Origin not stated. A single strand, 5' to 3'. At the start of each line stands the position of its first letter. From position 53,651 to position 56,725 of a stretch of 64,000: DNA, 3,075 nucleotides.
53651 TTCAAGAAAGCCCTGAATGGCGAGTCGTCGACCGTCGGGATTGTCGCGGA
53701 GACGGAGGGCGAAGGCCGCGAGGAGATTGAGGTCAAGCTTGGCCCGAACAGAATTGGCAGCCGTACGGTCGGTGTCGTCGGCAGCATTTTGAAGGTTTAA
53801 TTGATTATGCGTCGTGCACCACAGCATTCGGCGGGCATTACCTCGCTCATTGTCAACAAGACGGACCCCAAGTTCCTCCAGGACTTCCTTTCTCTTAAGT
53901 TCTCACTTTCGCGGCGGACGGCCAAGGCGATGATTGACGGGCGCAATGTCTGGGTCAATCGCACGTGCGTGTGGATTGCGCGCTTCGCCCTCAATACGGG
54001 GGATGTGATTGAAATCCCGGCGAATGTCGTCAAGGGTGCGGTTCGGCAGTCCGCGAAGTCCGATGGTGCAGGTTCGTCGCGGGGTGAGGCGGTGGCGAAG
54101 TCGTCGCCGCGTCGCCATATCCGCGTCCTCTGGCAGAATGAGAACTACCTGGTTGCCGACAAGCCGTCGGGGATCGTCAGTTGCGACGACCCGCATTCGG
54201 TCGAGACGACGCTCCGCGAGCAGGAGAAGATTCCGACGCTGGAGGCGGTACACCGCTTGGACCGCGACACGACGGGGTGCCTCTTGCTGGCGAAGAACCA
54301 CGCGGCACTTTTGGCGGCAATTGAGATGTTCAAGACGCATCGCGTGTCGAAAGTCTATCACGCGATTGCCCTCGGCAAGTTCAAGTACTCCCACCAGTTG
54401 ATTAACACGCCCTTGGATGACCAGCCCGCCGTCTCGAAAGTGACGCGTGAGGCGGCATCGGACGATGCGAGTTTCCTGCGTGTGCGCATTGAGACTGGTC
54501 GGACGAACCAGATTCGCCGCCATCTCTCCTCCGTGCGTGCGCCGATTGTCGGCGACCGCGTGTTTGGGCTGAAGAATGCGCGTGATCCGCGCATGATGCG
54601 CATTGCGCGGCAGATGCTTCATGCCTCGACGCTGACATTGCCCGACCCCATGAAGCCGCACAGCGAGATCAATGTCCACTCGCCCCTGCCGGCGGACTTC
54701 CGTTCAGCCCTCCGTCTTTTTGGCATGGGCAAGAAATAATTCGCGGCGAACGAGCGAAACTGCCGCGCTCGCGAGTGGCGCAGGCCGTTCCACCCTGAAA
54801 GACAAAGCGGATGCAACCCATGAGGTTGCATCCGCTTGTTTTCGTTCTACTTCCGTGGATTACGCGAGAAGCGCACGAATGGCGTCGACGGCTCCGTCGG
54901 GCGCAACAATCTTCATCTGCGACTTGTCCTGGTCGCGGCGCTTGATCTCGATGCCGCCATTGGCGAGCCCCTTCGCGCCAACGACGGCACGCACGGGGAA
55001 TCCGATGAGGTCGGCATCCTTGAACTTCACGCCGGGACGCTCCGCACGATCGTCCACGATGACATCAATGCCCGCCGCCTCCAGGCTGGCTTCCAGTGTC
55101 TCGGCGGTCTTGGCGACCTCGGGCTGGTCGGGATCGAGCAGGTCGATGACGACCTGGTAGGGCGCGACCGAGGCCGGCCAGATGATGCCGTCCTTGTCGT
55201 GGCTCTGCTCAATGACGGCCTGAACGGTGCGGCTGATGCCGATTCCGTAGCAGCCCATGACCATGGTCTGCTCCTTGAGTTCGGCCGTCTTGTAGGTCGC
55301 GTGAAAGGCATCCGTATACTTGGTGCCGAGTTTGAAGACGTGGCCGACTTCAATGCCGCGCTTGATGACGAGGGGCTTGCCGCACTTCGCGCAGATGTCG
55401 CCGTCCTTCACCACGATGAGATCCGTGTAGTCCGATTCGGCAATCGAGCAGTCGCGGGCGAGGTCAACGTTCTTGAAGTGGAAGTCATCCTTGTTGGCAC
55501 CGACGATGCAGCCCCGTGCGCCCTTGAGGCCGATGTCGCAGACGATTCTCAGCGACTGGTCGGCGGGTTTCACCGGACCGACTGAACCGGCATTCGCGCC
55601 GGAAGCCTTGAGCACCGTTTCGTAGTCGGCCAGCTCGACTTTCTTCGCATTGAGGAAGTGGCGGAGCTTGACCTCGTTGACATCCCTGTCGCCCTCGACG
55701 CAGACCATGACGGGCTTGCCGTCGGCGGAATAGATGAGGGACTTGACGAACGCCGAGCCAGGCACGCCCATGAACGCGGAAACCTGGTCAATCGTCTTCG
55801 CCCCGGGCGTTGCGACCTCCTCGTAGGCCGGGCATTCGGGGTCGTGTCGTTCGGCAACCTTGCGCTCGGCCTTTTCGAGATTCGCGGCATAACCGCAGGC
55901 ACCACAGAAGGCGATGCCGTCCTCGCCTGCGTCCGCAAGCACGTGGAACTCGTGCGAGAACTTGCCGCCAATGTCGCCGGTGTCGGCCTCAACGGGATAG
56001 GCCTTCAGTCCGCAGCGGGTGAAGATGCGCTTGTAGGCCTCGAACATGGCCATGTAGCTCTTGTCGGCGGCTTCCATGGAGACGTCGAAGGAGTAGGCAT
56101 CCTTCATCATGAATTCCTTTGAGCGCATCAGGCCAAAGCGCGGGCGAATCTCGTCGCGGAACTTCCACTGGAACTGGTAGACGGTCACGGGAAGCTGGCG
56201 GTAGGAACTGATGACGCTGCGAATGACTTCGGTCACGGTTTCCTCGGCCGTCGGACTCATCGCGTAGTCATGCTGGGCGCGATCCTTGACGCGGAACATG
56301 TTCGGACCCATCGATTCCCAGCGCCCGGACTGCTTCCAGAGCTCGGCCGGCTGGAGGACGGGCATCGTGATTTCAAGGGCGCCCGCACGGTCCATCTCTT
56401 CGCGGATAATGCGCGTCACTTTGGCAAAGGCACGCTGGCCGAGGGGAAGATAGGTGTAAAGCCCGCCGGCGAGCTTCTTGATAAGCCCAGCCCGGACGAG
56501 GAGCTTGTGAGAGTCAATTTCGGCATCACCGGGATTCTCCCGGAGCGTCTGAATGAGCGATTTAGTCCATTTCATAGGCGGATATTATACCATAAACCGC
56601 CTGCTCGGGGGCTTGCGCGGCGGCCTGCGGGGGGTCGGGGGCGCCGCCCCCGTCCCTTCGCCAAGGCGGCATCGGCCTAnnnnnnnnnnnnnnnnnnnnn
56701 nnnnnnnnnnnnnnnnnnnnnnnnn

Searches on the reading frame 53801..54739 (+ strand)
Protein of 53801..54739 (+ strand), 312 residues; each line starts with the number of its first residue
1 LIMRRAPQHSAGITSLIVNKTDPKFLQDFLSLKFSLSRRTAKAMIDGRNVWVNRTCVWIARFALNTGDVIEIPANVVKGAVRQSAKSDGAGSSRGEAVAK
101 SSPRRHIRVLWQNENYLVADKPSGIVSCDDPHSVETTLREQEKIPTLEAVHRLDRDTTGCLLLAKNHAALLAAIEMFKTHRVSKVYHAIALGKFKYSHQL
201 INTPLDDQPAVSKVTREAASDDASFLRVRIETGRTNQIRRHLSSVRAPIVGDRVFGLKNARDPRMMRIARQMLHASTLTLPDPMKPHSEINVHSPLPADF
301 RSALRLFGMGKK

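Call 13: search_protein_families(library=pfam, proteins=[window:53801-54739:+], max_evalue=0.01)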
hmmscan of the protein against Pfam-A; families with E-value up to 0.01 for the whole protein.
window:53801-54739:+ (312 aa): 2 families
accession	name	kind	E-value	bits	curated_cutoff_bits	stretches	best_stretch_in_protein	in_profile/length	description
PF00849.27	PseudoU_synth_2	-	6.6e-25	88.5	26.8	1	115-244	1-152/152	RNA pseudouridylate synthase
PF01479.30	S4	-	3.3e-06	27.2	22.8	1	26-70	3-48/48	S4 domain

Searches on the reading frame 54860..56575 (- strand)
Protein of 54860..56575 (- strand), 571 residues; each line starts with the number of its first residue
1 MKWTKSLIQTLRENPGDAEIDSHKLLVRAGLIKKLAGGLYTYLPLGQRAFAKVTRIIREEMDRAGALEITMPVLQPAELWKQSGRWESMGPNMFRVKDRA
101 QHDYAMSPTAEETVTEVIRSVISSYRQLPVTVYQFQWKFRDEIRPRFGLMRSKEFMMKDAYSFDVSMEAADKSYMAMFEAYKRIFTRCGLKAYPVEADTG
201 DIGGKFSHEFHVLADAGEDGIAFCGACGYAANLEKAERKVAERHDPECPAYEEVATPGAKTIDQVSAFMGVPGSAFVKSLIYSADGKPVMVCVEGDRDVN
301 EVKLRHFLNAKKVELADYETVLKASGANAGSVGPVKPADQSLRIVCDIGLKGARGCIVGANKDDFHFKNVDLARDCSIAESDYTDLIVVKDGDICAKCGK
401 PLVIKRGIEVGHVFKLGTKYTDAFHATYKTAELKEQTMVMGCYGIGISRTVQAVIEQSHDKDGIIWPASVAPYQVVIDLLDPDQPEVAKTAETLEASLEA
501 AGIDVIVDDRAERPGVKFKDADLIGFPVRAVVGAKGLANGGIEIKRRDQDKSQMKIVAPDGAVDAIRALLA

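Call 13: search_protein_families(library=pfam, proteins=[window:54860-56575:-], max_evalue=0.01)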
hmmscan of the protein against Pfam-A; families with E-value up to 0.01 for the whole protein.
window:54860-56575:- (571 aa): 4 families
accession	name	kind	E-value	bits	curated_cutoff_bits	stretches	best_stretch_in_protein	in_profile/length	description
PF00587.30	tRNA-synt_2b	-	2.5e-31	109.6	29.3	1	94-457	1-178/179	tRNA synthetase class II core domain (G, H, P, S and T)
PF04073.20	tRNA_edit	-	1.3e-22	80.7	25.5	1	256-370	1-116/123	Aminoacyl-tRNA editing domain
PF03129.25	HGTP_anticodon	-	1.4e-17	64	21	1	474-566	1-91/94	Anticodon binding domain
PF09297.16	Zn_ribbon_NUD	-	0.0077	16.4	24.8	0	223-239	5-21/32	NADH pyrophosphatase zinc ribbon domain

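Call 28: find_homologous_proteins(query=window:54860-56575:-, max_evalue=1e-50)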
Query window:54860-56575:- (571 aa): 8000 proteins with E <= 1e-50 among 8000 candidates; the best 120 are listed.
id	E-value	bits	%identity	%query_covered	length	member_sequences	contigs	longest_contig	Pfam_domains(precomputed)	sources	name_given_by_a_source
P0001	0.0e+0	1291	100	100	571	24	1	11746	PF03129.26,PF00587.31,PF04073.21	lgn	-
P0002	0.0e+0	1127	85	100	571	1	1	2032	PF03129.26,PF00587.31,PF04073.21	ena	-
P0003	0.0e+0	1127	86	98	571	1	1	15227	PF03129.26,PF00587.31,PF04073.21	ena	-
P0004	0.0e+0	1126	85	100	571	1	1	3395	PF03129.26,PF00587.31,PF04073.21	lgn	-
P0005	0.0e+0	1126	85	100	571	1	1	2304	PF03129.26,PF00587.31,PF04073.21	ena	-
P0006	0.0e+0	1125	85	100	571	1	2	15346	PF03129.26,PF00587.31,PF04073.21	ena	-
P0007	0.0e+0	1125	85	100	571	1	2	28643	PF03129.26,PF00587.31,PF04073.21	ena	-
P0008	0.0e+0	1125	85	100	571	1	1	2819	PF03129.26,PF00587.31,PF04073.21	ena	-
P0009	0.0e+0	1124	86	98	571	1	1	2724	PF03129.26,PF00587.31,PF04073.21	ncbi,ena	-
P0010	0.0e+0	1124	85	100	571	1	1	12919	PF03129.26,PF00587.31,PF04073.21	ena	-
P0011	0.0e+0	1124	85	100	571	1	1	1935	PF03129.26,PF00587.31,PF04073.21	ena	-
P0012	0.0e+0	1124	85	100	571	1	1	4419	PF03129.26,PF00587.31,PF04073.21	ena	-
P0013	0.0e+0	1124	85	100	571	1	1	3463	PF03129.26,PF00587.31,PF04073.21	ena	-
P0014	0.0e+0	1124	86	98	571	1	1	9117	PF03129.26,PF00587.31,PF04073.21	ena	-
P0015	0.0e+0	1124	85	100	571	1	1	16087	PF03129.26,PF00587.31,PF04073.21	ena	-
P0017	0.0e+0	1124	85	100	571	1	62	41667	PF03129.26,PF00587.31,PF04073.21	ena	-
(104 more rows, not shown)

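Call 29: find_encoding_contigs(protein=P0001, flank=10000, max_places=10)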
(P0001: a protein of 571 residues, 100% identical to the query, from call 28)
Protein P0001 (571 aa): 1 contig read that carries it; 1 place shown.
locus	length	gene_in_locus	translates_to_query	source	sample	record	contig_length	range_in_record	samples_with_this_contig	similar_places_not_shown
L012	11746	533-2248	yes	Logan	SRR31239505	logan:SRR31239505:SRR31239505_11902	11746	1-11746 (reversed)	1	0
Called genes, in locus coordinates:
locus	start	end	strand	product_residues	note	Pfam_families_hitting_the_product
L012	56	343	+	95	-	-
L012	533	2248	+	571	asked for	PF00587:tRNA-synt_2b, PF04073:tRNA_edit, PF03129:HGTP_anticodon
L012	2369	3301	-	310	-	PF01479:S4 (weak), PF00849:PseudoU_synth_2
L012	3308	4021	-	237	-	PF00989:PAS, PF13188:PAS_8, PF08448:PAS_4 (weak), PF13426:PAS_9, PF00989:PAS (weak), PF13188:PAS_8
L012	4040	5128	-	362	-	PF02547:Queuosine_synth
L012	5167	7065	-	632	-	PF07944:Beta-AFase-like_GH127_cat (faint), PF20736:Glyco_hydro127M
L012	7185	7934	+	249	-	PF06439:3keto-disac_hyd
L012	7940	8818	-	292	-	PF01073:3Beta_HSD, PF01370:Epimerase, PF04321:RmlD_sub_bind, PF07993:NAD_binding_4 (faint), PF16363:GDP_Man_Dehyd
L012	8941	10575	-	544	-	PF00118:Cpn60_TCP1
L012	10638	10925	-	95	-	PF00166:Cpn10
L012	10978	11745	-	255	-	?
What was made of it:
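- Tried and rejected: The exact-species Logan contig stops at about window 57107 (call 29).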

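Call 30: find_encoding_contigs(protein=P0017, flank=10000, max_places=10)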
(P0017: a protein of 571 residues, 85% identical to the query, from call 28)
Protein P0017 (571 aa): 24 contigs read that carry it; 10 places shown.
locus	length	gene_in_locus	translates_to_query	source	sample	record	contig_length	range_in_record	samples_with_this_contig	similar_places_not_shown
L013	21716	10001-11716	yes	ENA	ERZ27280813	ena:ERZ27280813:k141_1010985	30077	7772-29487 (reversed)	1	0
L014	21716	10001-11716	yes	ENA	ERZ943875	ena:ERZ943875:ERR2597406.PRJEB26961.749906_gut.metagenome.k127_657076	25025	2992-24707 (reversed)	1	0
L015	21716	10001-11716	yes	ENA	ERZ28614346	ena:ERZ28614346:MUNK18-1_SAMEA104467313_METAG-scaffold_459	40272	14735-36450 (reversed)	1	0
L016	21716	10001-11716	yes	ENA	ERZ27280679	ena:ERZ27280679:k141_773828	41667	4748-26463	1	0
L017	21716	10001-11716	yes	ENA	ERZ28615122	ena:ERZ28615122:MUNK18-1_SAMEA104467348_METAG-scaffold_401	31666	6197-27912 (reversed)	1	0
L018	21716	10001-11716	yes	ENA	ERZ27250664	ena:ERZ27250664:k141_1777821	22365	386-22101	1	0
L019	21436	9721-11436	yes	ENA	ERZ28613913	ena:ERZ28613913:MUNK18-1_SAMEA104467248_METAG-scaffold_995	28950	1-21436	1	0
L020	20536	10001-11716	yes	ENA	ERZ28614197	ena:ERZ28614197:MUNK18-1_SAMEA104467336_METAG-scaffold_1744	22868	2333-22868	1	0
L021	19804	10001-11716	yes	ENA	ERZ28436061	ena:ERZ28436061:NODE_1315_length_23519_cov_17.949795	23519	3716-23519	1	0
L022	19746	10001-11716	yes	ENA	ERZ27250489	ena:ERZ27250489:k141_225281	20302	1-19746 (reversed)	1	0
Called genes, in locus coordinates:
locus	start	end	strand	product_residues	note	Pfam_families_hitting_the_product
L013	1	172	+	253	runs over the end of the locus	?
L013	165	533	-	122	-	PF01880:Desulfoferrodox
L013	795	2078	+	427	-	-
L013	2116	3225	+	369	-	PF01545:Cation_efflux, PF16916:ZT_dimer (faint)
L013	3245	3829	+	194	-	PF01227:GTP_cyclohydroI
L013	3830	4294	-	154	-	-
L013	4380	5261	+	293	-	-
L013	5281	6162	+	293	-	PF00578:AhpC-TSA (weak)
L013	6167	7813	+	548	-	PF00501:AMP-binding, PF13193:AMP-binding_C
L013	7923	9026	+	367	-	PF01288:HPPK, PF00300:His_Phos_1 (weak)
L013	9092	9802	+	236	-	PF01027:Bax1-I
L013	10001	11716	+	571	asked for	PF00587:tRNA-synt_2b, PF04073:tRNA_edit, PF03129:HGTP_anticodon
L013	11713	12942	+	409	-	PF01409:tRNA-synt_2d (weak), PF13393:tRNA-synt_His, PF00587:tRNA-synt_2b, PF03129:HGTP_anticodon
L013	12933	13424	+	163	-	-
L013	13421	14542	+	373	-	PF23310:TPR_27 (faint), PF20308:TPR-S (faint), PF08238:Sel1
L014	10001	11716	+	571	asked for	PF00587:tRNA-synt_2b, PF04073:tRNA_edit, PF03129:HGTP_anticodon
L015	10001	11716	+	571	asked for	PF00587:tRNA-synt_2b, PF04073:tRNA_edit, PF03129:HGTP_anticodon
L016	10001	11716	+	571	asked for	PF00587:tRNA-synt_2b, PF04073:tRNA_edit, PF03129:HGTP_anticodon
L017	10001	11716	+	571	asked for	PF00587:tRNA-synt_2b, PF04073:tRNA_edit, PF03129:HGTP_anticodon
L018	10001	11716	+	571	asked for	PF00587:tRNA-synt_2b, PF04073:tRNA_edit, PF03129:HGTP_anticodon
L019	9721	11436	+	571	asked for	PF00587:tRNA-synt_2b, PF04073:tRNA_edit, PF03129:HGTP_anticodon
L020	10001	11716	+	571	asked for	PF00587:tRNA-synt_2b, PF04073:tRNA_edit, PF03129:HGTP_anticodon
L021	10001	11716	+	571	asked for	PF00587:tRNA-synt_2b, PF04073:tRNA_edit, PF03129:HGTP_anticodon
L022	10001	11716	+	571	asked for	PF00587:tRNA-synt_2b, PF04073:tRNA_edit, PF03129:HGTP_anticodon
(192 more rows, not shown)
